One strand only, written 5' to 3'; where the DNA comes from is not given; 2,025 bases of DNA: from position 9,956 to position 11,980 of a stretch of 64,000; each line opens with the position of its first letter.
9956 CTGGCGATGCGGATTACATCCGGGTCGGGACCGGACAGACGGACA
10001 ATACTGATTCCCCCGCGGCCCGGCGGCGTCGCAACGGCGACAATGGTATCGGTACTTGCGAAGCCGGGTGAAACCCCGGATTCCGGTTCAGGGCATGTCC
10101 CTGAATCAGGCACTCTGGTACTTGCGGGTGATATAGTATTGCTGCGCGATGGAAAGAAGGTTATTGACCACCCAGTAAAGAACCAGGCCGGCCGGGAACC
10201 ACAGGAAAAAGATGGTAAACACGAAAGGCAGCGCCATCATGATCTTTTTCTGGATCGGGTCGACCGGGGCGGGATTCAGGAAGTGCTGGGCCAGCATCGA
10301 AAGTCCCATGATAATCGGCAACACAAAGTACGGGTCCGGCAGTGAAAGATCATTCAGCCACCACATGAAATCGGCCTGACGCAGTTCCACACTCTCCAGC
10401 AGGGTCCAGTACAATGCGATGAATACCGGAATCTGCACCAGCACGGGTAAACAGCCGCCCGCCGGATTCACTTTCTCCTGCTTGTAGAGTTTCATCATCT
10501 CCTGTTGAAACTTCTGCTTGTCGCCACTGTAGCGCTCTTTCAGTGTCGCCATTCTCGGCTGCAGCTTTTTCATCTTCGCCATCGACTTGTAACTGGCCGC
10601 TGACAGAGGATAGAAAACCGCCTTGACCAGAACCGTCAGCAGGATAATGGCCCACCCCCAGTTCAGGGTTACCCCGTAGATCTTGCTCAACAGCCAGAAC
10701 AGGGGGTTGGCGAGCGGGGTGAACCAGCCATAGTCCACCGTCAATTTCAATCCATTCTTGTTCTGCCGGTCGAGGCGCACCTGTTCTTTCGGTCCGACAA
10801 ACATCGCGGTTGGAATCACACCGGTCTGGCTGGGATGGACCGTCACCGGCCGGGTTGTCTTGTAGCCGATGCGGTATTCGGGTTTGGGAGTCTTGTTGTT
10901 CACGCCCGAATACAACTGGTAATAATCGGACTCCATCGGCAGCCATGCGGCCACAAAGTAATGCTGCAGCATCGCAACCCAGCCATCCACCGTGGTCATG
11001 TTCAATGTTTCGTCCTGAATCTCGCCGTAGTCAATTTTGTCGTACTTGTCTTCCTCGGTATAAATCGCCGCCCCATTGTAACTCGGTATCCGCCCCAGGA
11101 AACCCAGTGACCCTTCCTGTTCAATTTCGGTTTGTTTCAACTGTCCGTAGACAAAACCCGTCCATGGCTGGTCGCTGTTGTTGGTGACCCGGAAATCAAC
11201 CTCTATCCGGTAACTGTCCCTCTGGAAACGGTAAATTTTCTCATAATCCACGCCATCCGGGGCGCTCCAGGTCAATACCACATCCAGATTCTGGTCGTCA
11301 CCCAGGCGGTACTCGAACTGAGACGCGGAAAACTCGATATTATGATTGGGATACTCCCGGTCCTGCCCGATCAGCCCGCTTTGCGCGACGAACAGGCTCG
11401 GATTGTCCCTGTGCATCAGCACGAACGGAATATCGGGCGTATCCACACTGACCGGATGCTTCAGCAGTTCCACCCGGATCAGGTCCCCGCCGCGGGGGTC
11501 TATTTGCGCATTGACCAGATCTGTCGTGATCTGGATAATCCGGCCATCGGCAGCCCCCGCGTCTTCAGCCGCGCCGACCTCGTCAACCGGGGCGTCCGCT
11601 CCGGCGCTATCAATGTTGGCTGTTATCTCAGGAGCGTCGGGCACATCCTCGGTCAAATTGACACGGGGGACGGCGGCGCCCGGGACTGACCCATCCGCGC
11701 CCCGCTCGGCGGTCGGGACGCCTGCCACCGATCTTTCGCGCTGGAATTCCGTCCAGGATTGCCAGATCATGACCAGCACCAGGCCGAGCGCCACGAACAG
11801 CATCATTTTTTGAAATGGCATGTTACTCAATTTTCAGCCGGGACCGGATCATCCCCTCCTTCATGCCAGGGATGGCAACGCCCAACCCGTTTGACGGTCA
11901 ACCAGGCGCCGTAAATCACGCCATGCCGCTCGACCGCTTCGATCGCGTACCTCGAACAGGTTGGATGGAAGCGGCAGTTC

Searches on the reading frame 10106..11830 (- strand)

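Call 69: search_protein_families(library=pfam, proteins=[window:10106-11830:-], max_evalue=0.00001)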
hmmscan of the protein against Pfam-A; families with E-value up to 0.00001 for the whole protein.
window:10106-11830:- (574 aa): 2 families
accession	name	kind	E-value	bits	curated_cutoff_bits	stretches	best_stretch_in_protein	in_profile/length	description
PF14849.12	YidC_periplas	-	7.7e-81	272.6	24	1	99-380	2-283/283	YidC periplasmic domain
PF02096.25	60KD_IMP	-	2.7e-65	219.7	35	1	391-569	1-163/163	60Kd inner membrane protein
